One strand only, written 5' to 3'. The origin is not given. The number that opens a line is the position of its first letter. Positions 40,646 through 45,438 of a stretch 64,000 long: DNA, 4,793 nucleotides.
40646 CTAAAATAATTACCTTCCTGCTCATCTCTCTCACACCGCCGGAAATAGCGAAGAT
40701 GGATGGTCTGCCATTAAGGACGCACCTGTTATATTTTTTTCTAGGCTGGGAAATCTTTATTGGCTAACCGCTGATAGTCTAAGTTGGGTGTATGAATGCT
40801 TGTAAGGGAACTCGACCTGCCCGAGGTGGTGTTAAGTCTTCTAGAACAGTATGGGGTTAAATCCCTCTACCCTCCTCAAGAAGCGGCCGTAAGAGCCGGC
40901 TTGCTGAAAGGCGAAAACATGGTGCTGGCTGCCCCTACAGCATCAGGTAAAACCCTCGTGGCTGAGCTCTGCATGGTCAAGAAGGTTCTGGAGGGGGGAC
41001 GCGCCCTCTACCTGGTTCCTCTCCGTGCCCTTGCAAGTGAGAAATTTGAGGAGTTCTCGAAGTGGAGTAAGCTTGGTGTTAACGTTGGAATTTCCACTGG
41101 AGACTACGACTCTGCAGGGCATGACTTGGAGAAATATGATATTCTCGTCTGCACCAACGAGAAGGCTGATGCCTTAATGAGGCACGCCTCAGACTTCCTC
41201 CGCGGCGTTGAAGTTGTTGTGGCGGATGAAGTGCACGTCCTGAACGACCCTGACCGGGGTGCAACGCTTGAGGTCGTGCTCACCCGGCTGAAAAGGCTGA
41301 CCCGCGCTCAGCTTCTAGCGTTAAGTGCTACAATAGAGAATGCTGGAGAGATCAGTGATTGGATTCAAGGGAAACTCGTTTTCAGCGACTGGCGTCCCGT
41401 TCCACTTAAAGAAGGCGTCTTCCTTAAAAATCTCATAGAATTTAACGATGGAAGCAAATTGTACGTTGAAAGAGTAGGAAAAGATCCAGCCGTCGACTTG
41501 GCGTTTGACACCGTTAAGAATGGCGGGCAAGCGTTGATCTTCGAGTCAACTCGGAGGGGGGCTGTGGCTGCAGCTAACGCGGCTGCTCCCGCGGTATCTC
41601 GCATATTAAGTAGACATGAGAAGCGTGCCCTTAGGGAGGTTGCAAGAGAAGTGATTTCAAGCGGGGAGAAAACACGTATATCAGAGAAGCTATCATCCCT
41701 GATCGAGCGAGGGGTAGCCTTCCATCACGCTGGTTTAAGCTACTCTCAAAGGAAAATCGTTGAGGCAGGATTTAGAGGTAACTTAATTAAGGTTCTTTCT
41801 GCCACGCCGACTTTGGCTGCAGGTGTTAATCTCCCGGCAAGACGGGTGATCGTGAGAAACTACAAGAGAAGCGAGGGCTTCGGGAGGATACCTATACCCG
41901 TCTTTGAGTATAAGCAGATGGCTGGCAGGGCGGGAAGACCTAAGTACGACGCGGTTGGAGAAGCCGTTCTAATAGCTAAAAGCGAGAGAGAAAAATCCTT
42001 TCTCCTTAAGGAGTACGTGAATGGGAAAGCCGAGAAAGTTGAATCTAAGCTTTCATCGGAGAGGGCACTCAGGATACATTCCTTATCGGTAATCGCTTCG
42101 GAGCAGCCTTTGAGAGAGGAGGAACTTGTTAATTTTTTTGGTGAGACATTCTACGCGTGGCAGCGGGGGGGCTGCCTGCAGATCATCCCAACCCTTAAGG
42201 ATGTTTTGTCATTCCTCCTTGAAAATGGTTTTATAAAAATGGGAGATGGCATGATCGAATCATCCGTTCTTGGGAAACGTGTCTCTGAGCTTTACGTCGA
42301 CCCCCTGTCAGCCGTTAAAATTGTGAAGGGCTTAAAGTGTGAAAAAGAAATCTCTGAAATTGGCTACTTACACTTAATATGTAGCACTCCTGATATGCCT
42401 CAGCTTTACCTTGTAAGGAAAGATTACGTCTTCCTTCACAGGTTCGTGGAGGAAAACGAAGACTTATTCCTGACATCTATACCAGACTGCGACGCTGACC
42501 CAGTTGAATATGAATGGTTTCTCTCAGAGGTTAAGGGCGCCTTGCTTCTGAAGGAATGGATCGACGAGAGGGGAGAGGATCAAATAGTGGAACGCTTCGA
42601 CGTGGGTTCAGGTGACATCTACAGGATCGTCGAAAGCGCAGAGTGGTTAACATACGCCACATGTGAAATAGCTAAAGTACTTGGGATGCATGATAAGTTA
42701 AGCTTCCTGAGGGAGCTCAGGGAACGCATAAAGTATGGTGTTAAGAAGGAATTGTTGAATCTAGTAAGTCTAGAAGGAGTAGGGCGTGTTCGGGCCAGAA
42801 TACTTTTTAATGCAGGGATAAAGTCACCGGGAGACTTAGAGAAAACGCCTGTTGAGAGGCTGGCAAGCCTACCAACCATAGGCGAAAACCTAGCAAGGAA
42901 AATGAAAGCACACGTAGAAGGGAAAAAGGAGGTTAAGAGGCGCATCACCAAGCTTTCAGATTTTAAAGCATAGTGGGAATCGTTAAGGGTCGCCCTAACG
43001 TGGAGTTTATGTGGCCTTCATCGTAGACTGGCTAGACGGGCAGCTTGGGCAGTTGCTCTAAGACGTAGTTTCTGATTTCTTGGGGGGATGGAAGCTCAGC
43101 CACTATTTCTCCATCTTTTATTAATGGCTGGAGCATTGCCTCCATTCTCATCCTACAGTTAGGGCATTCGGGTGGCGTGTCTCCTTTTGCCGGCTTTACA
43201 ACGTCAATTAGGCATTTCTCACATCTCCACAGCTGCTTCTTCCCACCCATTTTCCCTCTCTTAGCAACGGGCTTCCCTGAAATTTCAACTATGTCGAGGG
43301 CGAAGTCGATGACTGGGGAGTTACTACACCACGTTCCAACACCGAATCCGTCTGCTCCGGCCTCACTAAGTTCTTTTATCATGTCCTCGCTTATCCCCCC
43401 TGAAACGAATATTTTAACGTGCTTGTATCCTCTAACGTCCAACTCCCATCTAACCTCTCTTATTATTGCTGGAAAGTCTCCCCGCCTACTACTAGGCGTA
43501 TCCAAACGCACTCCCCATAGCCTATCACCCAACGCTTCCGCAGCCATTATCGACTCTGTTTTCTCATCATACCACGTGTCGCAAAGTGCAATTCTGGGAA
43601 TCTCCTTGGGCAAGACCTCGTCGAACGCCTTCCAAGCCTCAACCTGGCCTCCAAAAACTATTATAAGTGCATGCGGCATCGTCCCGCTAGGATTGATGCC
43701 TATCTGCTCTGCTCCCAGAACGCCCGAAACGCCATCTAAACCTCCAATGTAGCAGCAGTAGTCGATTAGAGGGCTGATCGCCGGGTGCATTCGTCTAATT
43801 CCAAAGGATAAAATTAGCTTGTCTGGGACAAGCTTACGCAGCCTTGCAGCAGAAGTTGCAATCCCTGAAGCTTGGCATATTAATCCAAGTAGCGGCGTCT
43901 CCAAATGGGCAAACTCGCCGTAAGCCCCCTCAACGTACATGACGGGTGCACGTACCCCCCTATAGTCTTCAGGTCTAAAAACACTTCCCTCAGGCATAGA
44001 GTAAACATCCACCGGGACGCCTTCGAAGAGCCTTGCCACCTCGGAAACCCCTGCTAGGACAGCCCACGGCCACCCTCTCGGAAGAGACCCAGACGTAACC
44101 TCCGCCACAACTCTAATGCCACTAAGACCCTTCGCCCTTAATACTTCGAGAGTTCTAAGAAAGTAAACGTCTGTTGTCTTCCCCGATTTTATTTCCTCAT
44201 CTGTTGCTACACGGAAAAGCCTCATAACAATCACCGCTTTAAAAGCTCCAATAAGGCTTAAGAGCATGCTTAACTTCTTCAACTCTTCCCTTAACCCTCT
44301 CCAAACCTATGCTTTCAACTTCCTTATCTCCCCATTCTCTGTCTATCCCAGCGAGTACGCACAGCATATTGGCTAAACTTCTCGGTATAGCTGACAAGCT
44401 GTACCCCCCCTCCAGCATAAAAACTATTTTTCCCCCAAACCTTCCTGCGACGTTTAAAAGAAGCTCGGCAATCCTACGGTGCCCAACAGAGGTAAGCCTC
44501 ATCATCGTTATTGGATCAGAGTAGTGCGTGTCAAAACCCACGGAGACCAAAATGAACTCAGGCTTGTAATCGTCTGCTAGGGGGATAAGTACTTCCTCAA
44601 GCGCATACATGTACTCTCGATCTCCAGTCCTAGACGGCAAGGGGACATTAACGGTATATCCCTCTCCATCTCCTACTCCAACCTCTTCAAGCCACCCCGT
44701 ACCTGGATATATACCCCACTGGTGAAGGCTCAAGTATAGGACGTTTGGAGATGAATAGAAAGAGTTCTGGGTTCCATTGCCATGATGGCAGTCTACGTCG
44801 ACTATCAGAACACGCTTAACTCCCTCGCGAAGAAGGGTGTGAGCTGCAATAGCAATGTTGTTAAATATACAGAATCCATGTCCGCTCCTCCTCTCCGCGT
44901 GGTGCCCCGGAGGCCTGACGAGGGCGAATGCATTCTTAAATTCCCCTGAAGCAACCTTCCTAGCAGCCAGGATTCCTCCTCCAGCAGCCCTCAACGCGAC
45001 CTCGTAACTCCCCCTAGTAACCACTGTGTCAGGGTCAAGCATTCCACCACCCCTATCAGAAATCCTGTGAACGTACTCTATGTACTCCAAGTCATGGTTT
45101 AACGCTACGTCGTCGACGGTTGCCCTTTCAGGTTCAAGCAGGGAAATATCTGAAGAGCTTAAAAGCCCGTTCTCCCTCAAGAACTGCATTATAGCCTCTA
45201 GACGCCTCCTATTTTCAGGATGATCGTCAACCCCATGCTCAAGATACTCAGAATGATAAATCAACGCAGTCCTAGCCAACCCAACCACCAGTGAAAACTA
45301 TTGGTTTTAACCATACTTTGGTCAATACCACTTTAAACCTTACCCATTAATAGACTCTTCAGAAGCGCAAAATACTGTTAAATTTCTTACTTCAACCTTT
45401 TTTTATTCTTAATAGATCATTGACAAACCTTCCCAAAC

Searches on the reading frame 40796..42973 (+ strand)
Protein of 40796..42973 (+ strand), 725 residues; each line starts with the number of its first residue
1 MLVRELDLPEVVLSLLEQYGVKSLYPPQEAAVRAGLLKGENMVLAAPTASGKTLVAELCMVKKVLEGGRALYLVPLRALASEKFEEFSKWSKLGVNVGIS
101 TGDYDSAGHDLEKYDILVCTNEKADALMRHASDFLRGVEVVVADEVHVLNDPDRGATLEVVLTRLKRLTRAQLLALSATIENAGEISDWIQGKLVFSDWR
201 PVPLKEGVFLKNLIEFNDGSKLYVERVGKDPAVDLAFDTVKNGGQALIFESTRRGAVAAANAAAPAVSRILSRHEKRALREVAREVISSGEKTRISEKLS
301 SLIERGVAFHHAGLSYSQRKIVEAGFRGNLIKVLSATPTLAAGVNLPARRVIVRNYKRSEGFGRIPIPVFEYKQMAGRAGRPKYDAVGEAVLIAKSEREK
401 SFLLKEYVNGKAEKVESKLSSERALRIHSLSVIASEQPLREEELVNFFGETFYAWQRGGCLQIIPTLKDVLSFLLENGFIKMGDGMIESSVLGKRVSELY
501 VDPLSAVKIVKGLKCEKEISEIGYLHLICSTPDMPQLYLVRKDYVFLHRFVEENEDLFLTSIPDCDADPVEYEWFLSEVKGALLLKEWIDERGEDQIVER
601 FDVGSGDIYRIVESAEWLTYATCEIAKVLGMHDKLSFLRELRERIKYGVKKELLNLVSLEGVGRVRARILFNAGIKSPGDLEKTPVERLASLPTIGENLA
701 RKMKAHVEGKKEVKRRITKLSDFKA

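Call 51: search_protein_families(library=pfam, proteins=[window:40796-42973:+], max_evalue=0.00001)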
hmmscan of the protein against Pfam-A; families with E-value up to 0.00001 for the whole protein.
window:40796-42973:+ (725 aa): 6 families
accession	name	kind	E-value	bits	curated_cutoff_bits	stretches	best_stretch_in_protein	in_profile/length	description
PF21280.2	Helicase_dom4_arc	-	8.2e-41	139.2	27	1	522-648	1-125/125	Archaeal helicase, domain 4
PF00270.35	DEAD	-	3.6e-32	111.8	26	1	26-182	2-163/167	DEAD/DEAH box helicase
PF04851.21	ResIII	-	2.4e-10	41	22.5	1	23-181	3-163/164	Type III restriction enzyme, res subunit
PF00271.37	Helicase_C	-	5.6e-10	39.9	23.5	1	292-382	25-109/110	Helicase conserved C-terminal domain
PF22527.2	DEXQc_Suv3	-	1.2e-09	38.4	27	1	41-160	15-116/154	DEXQ-box helicase domain of Suv3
PF14520.12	HHH_5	-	1.2e-07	32.5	27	1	655-705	3-53/57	Helix-hairpin-helix domain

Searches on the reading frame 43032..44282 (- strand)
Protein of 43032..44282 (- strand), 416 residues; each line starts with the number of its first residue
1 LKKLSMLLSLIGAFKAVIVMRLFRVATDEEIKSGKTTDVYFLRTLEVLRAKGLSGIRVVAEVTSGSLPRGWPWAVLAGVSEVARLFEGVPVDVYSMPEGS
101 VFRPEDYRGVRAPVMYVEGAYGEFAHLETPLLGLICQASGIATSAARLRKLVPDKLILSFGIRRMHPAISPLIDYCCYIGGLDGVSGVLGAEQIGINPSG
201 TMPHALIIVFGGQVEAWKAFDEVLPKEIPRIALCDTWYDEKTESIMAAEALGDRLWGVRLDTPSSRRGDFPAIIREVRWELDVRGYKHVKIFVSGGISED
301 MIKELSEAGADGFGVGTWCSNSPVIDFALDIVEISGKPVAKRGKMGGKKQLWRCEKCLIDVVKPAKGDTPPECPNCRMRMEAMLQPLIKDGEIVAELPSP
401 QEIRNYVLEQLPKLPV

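Call 51: search_protein_families(library=pfam, proteins=[window:43032-44282:-], max_evalue=0.00001)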
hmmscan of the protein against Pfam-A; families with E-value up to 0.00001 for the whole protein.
window:43032-44282:- (416 aa): 2 families
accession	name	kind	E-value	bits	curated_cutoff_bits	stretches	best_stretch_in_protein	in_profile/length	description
PF01729.25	QRPTase_C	-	7.6e-21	75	23.1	1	141-330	1-169/169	Quinolinate phosphoribosyl transferase, C-terminal domain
PF02749.22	QRPTase_N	-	3.1e-19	69.4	27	1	38-139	1-82/82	Quinolinate phosphoribosyl transferase, N-terminal domain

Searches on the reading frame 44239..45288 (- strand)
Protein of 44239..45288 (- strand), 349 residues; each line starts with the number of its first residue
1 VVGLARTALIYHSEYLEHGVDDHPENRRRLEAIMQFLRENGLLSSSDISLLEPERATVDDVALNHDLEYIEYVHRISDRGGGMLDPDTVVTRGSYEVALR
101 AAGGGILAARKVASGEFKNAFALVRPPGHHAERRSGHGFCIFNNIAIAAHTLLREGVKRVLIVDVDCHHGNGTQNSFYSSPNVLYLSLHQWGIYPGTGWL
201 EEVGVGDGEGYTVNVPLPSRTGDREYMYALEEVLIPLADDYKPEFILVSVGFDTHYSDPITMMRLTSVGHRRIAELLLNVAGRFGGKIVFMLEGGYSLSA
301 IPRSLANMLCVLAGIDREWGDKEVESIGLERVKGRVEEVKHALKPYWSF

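Call 51: search_protein_families(library=pfam, proteins=[window:44239-45288:-], max_evalue=0.00001)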
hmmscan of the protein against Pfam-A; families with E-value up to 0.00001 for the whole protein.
window:44239-45288:- (349 aa): 1 family
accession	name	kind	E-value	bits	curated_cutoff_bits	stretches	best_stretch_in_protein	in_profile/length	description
PF00850.24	Hist_deacetyl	-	5.1e-96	321.9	27.9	1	23-310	1-296/298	Histone deacetylase domain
